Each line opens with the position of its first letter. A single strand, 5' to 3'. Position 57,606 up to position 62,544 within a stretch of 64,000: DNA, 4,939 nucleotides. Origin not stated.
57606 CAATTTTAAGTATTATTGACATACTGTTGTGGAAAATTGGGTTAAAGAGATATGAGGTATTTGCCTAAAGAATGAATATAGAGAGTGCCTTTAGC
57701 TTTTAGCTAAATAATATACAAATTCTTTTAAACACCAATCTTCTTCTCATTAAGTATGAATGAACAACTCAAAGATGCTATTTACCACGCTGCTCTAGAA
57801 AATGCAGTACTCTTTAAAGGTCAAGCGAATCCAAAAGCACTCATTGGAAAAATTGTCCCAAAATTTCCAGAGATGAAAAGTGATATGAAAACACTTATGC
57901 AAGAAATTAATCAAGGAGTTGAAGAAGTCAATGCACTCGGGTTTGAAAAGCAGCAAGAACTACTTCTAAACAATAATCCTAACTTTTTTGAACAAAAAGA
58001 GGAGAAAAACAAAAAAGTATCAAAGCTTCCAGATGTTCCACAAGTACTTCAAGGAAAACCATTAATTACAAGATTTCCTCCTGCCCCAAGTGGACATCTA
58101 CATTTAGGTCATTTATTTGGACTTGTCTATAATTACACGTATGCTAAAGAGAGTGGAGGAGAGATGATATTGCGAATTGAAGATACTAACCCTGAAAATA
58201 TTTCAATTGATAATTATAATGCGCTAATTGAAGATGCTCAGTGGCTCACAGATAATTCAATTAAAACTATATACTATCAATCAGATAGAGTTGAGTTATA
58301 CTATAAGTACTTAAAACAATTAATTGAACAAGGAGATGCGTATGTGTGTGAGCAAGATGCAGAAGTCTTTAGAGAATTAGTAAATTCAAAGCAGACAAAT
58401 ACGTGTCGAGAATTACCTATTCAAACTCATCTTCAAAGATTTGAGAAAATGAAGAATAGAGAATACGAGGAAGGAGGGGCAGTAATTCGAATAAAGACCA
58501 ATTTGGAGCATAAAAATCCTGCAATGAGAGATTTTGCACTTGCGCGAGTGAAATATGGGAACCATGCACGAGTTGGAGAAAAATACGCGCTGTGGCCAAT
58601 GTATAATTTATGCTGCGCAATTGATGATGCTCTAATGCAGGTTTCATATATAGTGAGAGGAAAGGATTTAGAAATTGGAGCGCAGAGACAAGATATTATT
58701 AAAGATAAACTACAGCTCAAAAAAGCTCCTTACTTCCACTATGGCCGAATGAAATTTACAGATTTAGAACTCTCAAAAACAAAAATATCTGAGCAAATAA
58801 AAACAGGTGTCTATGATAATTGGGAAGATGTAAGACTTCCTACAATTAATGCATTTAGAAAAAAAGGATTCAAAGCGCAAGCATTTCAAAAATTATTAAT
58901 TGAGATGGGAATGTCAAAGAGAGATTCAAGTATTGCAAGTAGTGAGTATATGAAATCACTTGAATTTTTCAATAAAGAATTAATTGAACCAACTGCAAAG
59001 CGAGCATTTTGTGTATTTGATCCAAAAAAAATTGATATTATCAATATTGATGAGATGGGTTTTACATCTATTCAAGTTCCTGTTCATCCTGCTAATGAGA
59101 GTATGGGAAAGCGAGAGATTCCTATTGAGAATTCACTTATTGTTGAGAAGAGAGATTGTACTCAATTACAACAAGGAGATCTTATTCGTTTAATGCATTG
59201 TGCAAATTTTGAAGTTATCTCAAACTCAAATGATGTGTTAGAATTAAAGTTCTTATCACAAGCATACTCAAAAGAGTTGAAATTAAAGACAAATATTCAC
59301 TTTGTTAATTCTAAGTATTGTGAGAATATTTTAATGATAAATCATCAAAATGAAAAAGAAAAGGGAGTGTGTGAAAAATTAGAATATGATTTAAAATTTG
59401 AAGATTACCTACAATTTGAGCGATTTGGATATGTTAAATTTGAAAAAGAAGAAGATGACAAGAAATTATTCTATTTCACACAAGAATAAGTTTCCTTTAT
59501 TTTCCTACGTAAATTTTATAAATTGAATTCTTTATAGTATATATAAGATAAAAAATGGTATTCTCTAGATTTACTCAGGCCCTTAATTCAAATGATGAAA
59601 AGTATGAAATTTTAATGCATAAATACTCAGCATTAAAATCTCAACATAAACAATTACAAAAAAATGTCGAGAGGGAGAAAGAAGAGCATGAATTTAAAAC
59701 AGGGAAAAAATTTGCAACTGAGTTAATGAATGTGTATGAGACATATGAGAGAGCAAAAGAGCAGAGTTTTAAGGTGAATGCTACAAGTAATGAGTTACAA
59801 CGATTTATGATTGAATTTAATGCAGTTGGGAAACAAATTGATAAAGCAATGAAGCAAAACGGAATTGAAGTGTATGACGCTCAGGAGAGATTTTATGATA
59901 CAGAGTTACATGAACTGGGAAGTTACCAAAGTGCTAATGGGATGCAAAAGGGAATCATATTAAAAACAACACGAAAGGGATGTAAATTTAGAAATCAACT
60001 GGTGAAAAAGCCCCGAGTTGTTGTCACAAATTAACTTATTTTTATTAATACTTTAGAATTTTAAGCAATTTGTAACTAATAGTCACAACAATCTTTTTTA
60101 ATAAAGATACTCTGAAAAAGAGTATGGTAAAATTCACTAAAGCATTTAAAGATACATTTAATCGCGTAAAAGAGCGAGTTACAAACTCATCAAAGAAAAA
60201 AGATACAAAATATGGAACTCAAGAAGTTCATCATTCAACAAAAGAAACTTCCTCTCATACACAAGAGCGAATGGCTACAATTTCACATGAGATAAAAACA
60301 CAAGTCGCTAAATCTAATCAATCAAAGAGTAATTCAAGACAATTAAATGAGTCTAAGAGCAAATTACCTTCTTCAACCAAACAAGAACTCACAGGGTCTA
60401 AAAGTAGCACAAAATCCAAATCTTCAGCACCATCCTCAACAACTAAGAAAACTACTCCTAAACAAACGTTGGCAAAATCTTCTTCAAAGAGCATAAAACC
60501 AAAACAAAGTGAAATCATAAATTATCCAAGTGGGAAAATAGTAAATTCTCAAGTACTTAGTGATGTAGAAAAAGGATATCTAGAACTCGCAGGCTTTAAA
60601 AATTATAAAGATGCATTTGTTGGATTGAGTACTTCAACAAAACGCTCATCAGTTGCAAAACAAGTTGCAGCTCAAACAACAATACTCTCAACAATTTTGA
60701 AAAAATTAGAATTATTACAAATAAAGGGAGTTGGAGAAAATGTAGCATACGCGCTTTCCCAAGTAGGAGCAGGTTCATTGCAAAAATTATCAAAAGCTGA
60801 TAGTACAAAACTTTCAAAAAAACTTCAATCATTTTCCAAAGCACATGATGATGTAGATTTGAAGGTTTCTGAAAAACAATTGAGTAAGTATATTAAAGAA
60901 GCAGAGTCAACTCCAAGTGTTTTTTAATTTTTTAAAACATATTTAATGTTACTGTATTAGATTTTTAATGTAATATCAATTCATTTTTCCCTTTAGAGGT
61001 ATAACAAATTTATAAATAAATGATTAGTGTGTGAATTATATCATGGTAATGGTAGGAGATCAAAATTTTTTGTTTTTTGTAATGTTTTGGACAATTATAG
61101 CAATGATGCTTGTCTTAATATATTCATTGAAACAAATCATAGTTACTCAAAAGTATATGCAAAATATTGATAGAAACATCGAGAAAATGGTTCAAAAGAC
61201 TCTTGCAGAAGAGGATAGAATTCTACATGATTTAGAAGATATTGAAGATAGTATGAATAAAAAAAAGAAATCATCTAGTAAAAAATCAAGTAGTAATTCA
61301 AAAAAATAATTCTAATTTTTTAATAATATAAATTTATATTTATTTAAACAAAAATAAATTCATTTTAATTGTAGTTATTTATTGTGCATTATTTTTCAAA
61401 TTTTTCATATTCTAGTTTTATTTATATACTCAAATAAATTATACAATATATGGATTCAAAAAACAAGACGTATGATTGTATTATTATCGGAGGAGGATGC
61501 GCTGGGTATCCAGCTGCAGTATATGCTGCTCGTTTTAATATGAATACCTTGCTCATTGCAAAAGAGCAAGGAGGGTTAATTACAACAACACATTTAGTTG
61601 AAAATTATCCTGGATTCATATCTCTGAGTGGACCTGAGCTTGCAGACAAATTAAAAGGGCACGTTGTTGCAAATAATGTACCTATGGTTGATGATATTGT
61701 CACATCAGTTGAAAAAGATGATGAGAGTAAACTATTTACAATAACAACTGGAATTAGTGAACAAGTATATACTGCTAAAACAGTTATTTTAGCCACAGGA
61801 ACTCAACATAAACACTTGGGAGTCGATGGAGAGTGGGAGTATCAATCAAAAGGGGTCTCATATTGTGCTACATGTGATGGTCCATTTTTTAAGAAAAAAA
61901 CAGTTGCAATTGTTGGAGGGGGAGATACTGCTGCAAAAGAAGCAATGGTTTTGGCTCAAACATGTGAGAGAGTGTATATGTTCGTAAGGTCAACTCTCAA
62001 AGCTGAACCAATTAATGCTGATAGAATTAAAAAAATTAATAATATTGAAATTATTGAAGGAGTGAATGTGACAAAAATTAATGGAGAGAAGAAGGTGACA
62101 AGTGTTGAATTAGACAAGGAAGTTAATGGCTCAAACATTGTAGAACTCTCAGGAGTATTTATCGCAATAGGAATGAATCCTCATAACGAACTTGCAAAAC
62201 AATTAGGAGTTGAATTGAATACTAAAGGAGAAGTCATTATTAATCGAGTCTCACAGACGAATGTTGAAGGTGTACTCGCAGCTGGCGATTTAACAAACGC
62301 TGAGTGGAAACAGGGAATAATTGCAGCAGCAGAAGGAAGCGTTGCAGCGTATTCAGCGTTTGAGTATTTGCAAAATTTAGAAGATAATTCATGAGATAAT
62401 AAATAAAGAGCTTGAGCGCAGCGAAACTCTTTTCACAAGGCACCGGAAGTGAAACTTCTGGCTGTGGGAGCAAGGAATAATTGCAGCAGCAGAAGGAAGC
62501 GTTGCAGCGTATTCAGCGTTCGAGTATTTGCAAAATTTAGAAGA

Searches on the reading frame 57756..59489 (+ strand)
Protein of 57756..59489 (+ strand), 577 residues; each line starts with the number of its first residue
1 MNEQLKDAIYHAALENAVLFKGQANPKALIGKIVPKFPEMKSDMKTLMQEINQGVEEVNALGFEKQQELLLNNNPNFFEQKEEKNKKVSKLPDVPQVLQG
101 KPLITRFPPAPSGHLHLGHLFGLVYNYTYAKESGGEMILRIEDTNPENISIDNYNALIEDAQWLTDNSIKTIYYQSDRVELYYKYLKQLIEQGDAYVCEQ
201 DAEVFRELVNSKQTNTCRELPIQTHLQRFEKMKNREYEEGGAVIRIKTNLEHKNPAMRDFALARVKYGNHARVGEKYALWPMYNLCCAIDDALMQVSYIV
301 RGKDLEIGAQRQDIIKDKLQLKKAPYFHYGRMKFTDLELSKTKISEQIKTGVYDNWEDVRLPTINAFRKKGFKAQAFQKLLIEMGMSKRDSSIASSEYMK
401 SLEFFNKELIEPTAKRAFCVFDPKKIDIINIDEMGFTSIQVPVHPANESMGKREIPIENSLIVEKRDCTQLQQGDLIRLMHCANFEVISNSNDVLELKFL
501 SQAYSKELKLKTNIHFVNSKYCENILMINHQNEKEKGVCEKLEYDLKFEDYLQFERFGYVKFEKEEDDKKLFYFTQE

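Call 70: search_protein_families(library=pfam, proteins=[window:57756-59489:+], max_evalue=0.001)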
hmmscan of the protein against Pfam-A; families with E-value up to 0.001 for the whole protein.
window:57756-59489:+ (577 aa): 3 families
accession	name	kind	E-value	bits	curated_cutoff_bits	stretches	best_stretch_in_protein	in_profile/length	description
PF00749.27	tRNA-synt_1c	-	1e-71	241.9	23.4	1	104-409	3-311/314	tRNA synthetases class I (E and Q), catalytic domain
PF03950.23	tRNA-synt_1c_C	-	8.7e-19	68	23.9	1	414-497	1-86/91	tRNA synthetases class I (E and Q), anti-codon binding domain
PF20974.2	tRNA-synt_1c_C2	-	1.3e-05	26.2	23.9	1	524-561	29-67/69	tRNA synthetases class I (E and Q), anti-codon binding domain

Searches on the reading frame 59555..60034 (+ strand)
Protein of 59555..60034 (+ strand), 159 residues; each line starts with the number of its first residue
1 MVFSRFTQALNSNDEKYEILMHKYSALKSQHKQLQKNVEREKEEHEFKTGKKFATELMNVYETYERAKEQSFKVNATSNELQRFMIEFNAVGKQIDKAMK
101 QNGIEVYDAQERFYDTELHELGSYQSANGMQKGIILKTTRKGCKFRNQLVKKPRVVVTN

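Call 70: search_protein_families(library=pfam, proteins=[window:59555-60034:+], max_evalue=0.001)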
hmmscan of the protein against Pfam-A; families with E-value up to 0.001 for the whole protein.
window:59555-60034:+ (159 aa): 1 family
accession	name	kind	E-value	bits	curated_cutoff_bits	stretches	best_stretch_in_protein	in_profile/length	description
PF01025.24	GrpE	-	8e-18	65.1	25.8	1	8-158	18-164/165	GrpE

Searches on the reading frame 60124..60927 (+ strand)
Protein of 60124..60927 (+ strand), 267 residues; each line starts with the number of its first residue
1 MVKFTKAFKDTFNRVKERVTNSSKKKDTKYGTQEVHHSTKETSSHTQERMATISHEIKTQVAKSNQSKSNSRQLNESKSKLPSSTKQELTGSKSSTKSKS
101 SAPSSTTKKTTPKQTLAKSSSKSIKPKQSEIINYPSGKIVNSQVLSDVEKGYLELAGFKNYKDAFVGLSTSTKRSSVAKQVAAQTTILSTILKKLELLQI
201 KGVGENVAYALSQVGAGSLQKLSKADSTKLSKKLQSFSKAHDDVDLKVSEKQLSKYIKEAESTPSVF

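Call 70: search_protein_families(library=pfam, proteins=[window:60124-60927:+], max_evalue=0.001)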
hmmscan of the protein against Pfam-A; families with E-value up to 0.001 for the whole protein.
window:60124-60927:+ (267 aa): 2 families
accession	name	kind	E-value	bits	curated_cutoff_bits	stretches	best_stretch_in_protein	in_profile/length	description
PF14229.12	DUF4332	-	9.5e-07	29.5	23.2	1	148-262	6-121/122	Domain of unknown function (DUF4332)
PF14520.12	HHH_5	-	8.2e-05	23.4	27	1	195-232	2-39/57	Helix-hairpin-helix domain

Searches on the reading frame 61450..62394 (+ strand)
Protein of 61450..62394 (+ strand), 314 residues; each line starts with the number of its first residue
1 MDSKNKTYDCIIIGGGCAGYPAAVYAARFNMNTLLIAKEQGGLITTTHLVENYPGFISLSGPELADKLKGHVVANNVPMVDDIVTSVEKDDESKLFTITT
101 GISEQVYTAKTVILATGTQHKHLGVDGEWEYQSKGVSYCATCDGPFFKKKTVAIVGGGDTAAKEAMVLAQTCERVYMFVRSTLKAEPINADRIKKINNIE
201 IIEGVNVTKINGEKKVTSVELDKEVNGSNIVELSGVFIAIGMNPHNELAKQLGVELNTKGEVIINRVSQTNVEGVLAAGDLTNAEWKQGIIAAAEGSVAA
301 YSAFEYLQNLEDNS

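Call 70: search_protein_families(library=pfam, proteins=[window:61450-62394:+], max_evalue=0.001)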
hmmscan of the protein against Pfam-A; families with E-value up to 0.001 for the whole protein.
window:61450-62394:+ (314 aa): 7 families
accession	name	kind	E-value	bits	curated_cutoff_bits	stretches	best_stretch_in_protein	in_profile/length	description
PF07992.20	Pyr_redox_2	-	3e-39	135.6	26.1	1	8-296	1-291/291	Pyridine nucleotide-disulphide oxidoreductase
PF13738.12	Pyr_redox_3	-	9.2e-19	68.2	30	1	63-279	82-305/305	Pyridine nucleotide-disulphide oxidoreductase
PF00070.33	Pyr_redox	-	1.2e-07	32.5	22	1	152-222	2-80/82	Pyridine nucleotide-disulphide oxidoreductase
PF00890.30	FAD_binding_2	-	3.3e-06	27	20.4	1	9-41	1-33/414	FAD binding domain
PF01134.28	GIDA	-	1.6e-05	24.6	22.1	1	9-42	1-34/391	Glucose inhibited division protein A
PF12831.13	FAD_oxidored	-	4.1e-05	23.5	27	1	9-46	1-40/416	FAD dependent oxidoreductase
PF01266.30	DAO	-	0.00014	21.9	27.9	0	9-42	1-35/353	FAD dependent oxidoreductase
